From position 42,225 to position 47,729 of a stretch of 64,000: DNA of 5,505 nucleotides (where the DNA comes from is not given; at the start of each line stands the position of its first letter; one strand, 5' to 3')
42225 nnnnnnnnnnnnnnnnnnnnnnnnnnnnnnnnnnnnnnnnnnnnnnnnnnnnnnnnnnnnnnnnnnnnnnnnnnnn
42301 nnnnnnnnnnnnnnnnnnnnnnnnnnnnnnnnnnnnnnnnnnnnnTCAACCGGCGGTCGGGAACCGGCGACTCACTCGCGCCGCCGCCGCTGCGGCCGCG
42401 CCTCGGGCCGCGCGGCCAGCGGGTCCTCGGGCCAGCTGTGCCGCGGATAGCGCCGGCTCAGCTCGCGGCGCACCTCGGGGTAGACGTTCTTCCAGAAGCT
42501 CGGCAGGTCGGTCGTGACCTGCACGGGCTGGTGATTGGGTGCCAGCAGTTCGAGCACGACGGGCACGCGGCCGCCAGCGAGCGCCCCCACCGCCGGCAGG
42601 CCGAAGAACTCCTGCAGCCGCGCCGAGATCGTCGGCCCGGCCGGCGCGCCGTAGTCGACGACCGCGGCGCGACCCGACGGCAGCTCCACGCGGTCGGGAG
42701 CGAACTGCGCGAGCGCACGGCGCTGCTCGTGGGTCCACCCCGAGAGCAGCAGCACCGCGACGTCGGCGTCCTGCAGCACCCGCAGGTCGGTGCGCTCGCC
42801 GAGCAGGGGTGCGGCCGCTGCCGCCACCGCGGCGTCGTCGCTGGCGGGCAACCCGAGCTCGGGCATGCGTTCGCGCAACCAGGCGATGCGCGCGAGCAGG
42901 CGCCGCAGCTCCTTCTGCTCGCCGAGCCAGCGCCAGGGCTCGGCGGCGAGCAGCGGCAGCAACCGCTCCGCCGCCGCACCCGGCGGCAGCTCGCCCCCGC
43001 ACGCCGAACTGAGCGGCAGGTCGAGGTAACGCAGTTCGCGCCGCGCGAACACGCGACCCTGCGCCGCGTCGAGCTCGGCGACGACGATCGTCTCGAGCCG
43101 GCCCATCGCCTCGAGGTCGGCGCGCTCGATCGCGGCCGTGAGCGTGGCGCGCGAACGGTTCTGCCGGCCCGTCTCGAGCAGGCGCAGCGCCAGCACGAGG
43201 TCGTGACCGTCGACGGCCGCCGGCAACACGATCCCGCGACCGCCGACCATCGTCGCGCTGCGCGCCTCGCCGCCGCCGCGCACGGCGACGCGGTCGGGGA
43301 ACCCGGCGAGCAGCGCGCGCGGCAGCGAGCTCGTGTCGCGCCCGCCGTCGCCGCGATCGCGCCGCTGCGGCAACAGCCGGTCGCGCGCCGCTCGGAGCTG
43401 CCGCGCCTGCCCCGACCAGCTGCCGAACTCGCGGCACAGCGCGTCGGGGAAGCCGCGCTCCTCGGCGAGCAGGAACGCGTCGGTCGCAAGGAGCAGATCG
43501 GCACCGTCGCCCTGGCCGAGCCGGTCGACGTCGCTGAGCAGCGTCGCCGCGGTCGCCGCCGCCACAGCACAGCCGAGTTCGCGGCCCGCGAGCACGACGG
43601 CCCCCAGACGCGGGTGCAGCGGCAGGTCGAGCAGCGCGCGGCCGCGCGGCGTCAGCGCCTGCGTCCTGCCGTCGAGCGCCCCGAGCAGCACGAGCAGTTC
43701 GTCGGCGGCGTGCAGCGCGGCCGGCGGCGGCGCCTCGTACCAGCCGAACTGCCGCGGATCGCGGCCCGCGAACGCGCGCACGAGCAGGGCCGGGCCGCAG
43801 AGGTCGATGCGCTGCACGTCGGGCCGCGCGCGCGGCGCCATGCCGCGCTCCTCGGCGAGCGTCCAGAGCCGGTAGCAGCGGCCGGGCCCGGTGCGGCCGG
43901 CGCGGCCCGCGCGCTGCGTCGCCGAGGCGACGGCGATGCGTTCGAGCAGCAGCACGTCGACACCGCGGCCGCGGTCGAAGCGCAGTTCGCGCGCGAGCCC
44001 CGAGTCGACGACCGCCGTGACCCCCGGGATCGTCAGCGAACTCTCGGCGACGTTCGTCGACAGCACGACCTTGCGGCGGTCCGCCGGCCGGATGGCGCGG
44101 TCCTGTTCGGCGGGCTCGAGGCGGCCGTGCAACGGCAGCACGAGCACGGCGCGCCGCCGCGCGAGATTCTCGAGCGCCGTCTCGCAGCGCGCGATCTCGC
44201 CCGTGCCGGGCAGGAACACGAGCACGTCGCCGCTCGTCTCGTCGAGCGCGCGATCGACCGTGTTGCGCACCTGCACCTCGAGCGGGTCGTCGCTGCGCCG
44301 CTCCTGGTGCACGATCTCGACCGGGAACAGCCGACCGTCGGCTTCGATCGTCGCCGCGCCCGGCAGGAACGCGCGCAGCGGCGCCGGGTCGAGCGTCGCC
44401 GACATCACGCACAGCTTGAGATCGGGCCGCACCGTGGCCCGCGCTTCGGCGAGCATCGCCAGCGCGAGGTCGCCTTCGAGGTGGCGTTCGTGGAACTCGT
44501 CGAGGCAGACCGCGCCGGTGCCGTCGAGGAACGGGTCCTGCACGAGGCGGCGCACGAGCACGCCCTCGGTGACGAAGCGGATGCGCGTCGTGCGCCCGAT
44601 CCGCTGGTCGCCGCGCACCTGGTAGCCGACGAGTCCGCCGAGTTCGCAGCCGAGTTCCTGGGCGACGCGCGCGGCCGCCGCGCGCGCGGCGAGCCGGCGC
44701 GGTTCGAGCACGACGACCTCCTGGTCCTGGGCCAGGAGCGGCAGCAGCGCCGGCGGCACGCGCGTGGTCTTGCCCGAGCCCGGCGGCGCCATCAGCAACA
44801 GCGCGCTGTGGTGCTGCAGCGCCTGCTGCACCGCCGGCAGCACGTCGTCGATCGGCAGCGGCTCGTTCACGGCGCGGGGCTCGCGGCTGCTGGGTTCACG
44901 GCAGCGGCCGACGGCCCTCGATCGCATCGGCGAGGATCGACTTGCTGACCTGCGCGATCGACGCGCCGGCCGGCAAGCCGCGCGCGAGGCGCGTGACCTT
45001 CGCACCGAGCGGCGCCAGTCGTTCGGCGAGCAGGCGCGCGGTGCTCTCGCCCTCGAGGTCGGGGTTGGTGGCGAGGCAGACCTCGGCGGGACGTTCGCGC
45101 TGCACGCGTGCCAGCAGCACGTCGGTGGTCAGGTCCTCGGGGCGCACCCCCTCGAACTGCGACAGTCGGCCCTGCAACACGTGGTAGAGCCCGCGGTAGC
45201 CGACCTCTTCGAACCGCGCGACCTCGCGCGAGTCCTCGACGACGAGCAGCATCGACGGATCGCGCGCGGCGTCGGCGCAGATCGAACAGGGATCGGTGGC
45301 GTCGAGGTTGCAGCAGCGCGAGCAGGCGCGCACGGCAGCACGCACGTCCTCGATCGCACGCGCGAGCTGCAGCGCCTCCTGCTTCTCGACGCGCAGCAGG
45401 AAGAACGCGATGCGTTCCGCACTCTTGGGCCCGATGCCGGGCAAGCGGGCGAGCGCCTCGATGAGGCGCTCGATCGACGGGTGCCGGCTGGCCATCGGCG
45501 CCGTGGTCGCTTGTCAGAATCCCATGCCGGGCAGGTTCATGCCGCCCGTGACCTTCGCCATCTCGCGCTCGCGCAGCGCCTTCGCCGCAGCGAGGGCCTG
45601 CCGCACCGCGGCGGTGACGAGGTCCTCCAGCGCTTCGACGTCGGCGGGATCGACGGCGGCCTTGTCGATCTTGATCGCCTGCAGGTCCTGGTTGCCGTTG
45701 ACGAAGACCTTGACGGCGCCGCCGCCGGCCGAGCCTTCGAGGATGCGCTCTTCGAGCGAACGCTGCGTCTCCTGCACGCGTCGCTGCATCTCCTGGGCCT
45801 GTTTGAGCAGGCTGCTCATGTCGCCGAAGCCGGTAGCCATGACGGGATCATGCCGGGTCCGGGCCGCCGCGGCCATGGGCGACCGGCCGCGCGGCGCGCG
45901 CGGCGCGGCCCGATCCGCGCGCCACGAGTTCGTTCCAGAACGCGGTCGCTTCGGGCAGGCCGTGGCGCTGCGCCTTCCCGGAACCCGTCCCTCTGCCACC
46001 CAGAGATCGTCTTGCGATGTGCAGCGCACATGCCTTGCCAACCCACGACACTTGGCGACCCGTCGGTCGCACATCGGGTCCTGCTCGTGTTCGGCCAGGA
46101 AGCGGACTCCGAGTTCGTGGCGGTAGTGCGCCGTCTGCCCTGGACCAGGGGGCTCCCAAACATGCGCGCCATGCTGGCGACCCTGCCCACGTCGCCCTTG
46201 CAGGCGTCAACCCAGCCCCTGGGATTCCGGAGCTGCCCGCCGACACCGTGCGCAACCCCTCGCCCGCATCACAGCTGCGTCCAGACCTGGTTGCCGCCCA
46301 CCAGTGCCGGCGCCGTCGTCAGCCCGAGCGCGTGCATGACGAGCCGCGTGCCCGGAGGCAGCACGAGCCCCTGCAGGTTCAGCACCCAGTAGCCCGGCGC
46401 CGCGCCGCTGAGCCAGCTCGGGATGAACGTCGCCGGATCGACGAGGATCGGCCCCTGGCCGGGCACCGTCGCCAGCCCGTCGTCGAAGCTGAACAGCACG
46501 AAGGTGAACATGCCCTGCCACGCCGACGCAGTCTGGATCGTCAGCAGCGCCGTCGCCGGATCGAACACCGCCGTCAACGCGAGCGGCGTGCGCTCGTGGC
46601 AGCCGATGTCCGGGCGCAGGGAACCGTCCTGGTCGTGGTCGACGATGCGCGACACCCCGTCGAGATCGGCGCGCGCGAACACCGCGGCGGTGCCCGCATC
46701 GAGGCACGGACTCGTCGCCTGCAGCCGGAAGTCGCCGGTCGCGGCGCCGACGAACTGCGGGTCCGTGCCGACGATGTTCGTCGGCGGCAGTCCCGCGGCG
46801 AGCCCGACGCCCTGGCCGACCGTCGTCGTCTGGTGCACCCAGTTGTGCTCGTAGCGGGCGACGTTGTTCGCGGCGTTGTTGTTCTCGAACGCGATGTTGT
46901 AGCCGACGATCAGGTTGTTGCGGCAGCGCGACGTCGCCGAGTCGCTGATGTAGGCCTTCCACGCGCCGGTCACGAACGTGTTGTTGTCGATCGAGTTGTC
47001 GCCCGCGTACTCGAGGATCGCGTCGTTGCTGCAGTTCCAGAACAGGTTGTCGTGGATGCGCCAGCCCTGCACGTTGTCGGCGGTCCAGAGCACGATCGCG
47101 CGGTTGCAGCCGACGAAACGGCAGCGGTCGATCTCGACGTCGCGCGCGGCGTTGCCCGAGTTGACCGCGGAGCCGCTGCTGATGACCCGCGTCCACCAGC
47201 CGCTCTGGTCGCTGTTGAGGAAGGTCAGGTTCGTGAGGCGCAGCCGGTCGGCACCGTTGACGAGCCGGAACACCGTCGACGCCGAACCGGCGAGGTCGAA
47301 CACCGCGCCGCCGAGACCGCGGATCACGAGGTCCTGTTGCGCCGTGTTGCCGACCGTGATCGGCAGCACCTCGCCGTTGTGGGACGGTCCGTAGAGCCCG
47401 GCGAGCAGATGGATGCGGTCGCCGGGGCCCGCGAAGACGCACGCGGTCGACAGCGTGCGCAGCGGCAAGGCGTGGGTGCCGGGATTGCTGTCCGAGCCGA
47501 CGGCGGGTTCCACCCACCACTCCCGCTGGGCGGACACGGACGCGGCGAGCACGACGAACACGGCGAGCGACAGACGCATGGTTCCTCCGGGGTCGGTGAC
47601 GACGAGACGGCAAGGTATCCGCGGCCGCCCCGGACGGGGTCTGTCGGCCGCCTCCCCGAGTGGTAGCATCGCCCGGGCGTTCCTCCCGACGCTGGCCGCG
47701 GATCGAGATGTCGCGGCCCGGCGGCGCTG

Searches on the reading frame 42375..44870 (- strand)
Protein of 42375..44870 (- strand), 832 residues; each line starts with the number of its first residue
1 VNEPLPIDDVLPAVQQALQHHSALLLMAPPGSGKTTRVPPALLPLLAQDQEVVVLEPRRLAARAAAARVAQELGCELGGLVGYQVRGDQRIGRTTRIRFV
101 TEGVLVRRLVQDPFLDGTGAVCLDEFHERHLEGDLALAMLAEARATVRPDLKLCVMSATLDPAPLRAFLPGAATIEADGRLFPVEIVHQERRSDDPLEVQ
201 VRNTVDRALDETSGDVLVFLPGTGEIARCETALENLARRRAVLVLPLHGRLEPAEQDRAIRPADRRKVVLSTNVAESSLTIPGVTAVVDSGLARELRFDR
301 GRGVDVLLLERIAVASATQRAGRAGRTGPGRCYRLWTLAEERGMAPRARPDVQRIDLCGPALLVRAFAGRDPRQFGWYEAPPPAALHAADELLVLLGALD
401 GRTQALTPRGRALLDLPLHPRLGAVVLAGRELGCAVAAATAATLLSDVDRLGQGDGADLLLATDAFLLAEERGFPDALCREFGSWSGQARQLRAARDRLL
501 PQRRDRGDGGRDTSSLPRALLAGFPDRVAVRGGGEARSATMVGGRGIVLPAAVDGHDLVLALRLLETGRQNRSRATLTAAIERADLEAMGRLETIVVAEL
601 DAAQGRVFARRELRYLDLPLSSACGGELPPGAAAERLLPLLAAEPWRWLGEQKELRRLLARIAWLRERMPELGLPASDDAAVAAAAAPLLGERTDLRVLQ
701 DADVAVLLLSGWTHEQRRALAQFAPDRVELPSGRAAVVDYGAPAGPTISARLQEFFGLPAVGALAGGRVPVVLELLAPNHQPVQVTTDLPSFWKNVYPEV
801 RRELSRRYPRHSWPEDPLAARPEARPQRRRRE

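Call 26: find_related_loci(query=window:42375-44870:-, collection=genome_contigs, flank=10000)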
Query window:42375-44870:- (832 aa) in genome_contigs; peptide patterns used: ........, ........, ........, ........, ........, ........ (x = any residue, [..] = any of these).
120 stretches matched a pattern; 74 encode a relative of the query (tblastn E <= 1e-3); 69 distinct loci.
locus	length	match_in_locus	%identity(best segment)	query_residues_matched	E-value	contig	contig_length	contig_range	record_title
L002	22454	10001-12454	83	3-818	0e+0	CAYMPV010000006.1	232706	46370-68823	MAG TPA_asm: uncultured candidatus Brocadiaceae bacterium isolate SRP329715_co2_17 genome assembly, contig: NODE_73_leng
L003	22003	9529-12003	77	1-824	0e+0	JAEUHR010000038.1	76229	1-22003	MAG: Planctomycetota bacterium isolate new MAG-22 k141_541376, whole genome shotgun sequence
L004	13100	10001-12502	77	3-827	0e+0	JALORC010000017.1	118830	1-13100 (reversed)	MAG: Planctomycetota bacterium isolate Prado171 scaffold_226, whole genome shotgun sequence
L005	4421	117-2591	77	1-818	0e+0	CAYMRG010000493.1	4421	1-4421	MAG TPA_asm: uncultured candidatus Brocadiaceae bacterium isolate SRP298887_co1_71 genome assembly, contig: NODE_26117_l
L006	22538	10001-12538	75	1-832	0e+0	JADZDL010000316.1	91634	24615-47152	MAG: Planctomycetota bacterium isolate SJ778 c_000000943668, whole genome shotgun sequence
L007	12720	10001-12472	76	3-824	0e+0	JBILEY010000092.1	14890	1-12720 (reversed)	MAG: Planctomycetota bacterium isolate ME2016-07-29_3300044622_group7_bin193 Rohwer_bin1783_scaffold_3539_c1, whole geno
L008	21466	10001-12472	77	1-818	0e+0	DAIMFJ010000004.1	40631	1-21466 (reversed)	MAG TPA_asm: Planctomycetota bacterium isolate CTOTU46476 NODE_87_length_40631_cov_4.570411, whole genome shotgun sequen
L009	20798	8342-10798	77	3-818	0e+0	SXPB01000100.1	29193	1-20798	MAG: Planctomycetia bacterium isolate F1-120-MAGs241 F1-120__c227433, whole genome shotgun sequence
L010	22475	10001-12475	77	5-826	0e+0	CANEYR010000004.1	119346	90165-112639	MAG: Planctomycetota bacterium isolate CH-Oct18-165 genome assembly, contig: CH-Oct18-C96, whole genome shotgun sequence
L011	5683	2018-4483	77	5-823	0e+0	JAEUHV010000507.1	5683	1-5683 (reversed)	MAG: Planctomycetota bacterium isolate new MAG-26 k141_2425645, whole genome shotgun sequence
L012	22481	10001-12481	76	1-824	0e+0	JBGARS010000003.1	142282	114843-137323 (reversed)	MAG: Planctomycetota bacterium isolate MAG_AAO_AS.17 AAOAS-17_NODE_3_length_142282_cov_5.860019, whole genome shotgun se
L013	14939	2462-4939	76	1-824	0e+0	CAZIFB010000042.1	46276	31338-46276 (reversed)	MAG TPA_asm: uncultured candidatus Brocadiaceae bacterium isolate SRP237561_co1_222 genome assembly, contig: NODE_1048_l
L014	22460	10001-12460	74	1-818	0e+0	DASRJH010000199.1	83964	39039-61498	MAG TPA_asm: Planctomycetota bacterium isolate SMAG_U10131 k141_2980991, whole genome shotgun sequence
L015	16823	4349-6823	77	1-824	0e+0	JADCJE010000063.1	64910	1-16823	MAG: Phycisphaerales bacterium isolate M113S1SP2A75QC M113S1_63, whole genome shotgun sequence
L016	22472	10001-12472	77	1-824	0e+0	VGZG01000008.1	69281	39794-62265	MAG: Planctomycetota bacterium isolate K_Offshore_80m_m1_186 K_Offshore_80m_m1_186_Ga0194132_10000688, whole genome shot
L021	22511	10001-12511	68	3-820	0e+0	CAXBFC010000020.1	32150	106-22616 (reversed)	MAG TPA_asm: uncultured bacterium isolate ERR2762127_binner23_Refined_22 genome assembly, contig: ERZ3421847.674, whole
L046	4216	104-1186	72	462-820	7e-143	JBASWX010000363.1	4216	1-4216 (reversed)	MAG: Planctomycetota bacterium isolate MFD03231_ilm_asm_bin1 k127_77307, whole genome shotgun sequence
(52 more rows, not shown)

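Call 55: search_protein_families(library=pfam, proteins=[L006:6079-8898:+, L021:510-3305:+, L046:1241-3880:-], max_evalue=0.001)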
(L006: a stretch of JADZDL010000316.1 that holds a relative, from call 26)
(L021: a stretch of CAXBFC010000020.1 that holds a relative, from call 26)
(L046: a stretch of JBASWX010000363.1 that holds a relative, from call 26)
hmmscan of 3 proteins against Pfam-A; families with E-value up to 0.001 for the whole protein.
L006:6079-8898:+ (940 aa): 2 families
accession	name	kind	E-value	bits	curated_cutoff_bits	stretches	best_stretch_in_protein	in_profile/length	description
PF10282.15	Lactonase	-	5.7e-11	42.6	21.7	1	344-441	148-239/344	Lactonase, 7-bladed beta-propeller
PF03150.19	CCP_MauG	-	1.4e-08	35.9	25.6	1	445-530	7-72/149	Di-haem cytochrome c peroxidase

L021:510-3305:+ (932 aa): 3 families
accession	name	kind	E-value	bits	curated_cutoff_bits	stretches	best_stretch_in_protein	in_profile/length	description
PF12768.13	Rax2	-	9.3e-21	74.8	28.8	1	218-293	26-103/254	Rax2 C-terminal beta propeller domain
PF17164.10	DUF5122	-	8.6e-10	39.2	27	0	178-201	2-25/36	Domain of unknown function (DUF5122) beta-propeller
PF00400.38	WD40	-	0.00021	22.2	27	0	263-280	13-29/39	WD domain, G-beta repeat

L046:1241-3880:- (880 aa): 3 families
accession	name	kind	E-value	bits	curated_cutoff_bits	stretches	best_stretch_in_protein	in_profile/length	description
PF17164.10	DUF5122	-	3.6e-37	126.7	27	1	435-457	2-25/36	Domain of unknown function (DUF5122) beta-propeller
PF12768.13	Rax2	-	6.1e-33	114.7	28.8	3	518-654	23-162/254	Rax2 C-terminal beta propeller domain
PF19565.4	DUF6087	-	2.4e-11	44.2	27.1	0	455-480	46-71/99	Family of unknown function (DUF6087)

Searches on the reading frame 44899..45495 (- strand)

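Call 93: search_protein_families(library=pfam, proteins=[window:44899-45495:-], max_evalue=0.001)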
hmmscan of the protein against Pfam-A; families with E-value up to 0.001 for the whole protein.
window:44899-45495:- (199 aa): 6 families
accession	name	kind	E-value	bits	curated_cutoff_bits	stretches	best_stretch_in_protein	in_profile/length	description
PF13662.12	Toprim_4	-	3.8e-20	72.3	25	1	82-171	2-85/85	Toprim domain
PF21176.3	RecR_HhH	-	7.4e-19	67.7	27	1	8-51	1-44/45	RecR, helix-hairpin-helix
PF02132.21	RecR_ZnF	-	8.9e-07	29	22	1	55-75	1-21/21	RecR, Cys4-zinc finger domain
PF01751.28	Toprim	-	3.5e-06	27.6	23.1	1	83-163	2-83/96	Toprim domain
PF00633.29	HHH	-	0.0002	21.5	24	1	12-29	10-27/30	Helix-hairpin-helix motif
PF14520.12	HHH_5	-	0.00048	21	27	0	12-31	34-53/57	Helix-hairpin-helix domain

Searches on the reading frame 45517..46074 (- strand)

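Call 93: search_protein_families(library=pfam, proteins=[window:45517-46074:-], max_evalue=0.001)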
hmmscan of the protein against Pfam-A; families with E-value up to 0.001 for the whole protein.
window:45517-46074:- (186 aa): 1 family
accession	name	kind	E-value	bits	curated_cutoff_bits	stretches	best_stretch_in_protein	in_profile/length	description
PF02575.21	YbaB_DNA_bd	-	2e-30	105.3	25.5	1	90-180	1-91/91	YbaB/EbfC DNA-binding family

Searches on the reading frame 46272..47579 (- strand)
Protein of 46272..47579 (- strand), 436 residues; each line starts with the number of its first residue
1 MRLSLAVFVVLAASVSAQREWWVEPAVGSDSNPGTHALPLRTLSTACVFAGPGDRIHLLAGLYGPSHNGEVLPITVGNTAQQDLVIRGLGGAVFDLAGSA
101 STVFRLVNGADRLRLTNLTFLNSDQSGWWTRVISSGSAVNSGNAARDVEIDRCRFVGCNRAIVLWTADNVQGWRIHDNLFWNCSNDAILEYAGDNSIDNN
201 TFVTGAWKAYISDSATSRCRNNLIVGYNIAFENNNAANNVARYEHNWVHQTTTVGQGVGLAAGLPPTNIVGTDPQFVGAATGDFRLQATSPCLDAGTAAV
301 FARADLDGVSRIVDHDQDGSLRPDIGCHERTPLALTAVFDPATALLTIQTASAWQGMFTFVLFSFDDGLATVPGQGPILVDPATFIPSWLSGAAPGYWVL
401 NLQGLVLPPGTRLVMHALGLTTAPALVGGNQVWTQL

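Call 4: search_protein_families(library=pfam, proteins=[window:46272-47579:-], max_evalue=1)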
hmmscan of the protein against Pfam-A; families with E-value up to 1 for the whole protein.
window:46272-47579:- (436 aa): 4 families
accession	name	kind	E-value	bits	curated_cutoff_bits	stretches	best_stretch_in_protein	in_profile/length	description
PF07602.17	DUF1565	-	4.7e-09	36.4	20.3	1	27-94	2-70/257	Protein of unknown function (DUF1565)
PF05048.19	NosD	-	3.4e-05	23.8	23.6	1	132-251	34-149/212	Periplasmic copper-binding protein (NosD)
PF17161.10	DUF5123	-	0.00015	23.3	35.1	1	196-291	2-103/113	Domain of unknown function (DUF5123)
PF22842.2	Pel9A-like_beta_helix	-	0.016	14.6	25.2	1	13-80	3-67/370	Pel9A-like, right handed beta helix region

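Call 6: search_protein_families(library=ncbifam, proteins=[window:46272-47579:-], max_evalue=1)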
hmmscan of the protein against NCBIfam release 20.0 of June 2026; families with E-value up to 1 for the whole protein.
window:46272-47579:- (436 aa): 3 families
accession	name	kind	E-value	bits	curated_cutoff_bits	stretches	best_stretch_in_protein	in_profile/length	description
NF047854.1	LIC10774_subfam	equivalog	2.2e-09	36.8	380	1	20-78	60-117/358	LIC10774/LIC10365 family surface protein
NF041518.1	choice_anch_Q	domain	3e-06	27.4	25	1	277-329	10-56/58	choice-of-anchor Q domain-containing protein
TIGR04247.1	NosD_copper_fam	subfamily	0.011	14.3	300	0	50-170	8-108/377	nitrous oxide reductase family maturation protein NosD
